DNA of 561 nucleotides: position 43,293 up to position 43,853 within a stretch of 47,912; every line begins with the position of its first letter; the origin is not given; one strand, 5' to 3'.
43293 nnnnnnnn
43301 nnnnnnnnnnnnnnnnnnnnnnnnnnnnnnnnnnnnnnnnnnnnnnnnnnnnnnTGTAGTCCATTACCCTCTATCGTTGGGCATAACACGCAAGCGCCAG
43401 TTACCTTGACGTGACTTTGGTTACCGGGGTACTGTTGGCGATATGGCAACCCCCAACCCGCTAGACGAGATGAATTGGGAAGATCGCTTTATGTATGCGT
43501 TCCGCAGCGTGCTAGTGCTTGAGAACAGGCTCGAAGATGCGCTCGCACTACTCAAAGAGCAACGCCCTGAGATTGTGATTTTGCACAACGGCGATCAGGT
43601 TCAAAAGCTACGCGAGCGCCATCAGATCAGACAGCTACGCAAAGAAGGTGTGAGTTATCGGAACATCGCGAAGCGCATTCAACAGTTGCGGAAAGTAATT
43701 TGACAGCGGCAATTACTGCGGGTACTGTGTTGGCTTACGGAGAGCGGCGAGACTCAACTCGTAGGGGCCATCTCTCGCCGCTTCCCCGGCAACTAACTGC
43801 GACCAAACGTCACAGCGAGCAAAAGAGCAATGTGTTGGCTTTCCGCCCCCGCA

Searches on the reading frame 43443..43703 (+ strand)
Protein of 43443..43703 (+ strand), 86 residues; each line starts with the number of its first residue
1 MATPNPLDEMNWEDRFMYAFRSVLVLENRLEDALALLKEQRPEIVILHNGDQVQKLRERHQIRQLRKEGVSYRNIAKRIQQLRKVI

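Call 6: search_protein_families(library=pfam, proteins=[window:43443-43703:+], max_evalue=0.01)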
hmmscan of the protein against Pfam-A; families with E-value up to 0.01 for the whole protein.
window:43443-43703:+ (86 aa): 1 family
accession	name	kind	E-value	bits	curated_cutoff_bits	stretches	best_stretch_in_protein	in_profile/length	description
PF13936.12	HTH_38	-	0.00011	22.4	27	1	56-79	7-30/44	Helix-turn-helix domain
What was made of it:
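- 43443..43703 (+): 86-aa HTH protein, divergent from AlpA. It occupies the place of the tmRNA acceptor piece found in relatives. HTH_38 weak match at 1.1e-4 (call 6).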

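Call 9: search_protein_families(library=phrogs, proteins=[window:43443-43703:+], max_evalue=0.01)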
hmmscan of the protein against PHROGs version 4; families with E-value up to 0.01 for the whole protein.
window:43443-43703:+ (86 aa): 0 families

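Call 35: find_encoding_contigs(protein=window:43443-43703:+, flank=6000, max_places=10)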
Protein window:43443-43703:+ (86 aa): 22 contigs read that carry it; 6 places shown.
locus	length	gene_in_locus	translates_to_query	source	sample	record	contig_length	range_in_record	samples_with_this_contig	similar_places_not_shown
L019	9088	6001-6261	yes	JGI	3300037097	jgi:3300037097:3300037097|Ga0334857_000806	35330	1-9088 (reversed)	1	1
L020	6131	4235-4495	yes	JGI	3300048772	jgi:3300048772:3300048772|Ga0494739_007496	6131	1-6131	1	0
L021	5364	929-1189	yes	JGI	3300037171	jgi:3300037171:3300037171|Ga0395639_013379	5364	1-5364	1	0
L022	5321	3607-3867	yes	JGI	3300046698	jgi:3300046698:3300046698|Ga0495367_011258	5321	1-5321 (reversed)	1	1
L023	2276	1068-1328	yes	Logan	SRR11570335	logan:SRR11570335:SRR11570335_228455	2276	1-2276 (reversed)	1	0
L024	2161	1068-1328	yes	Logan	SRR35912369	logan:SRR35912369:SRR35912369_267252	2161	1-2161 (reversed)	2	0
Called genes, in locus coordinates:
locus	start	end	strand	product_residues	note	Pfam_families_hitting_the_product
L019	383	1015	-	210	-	-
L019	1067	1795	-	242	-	-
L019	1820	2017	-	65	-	-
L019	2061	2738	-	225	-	-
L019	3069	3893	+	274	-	PF03592:Terminase_2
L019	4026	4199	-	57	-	-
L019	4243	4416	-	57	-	-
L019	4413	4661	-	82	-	-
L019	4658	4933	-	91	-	-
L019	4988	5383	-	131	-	-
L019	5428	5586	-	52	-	PF02954:HTH_8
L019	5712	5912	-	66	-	-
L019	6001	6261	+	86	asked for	-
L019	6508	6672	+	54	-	-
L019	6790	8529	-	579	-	-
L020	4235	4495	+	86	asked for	-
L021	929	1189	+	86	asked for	-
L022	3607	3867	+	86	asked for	-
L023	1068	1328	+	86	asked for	-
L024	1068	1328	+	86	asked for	-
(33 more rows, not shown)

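Call 38: search_protein_families(library=ncbifam, proteins=[window:43443-43703:+], max_evalue=1)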
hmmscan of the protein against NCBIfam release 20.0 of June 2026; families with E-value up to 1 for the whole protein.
window:43443-43703:+ (86 aa): 0 families
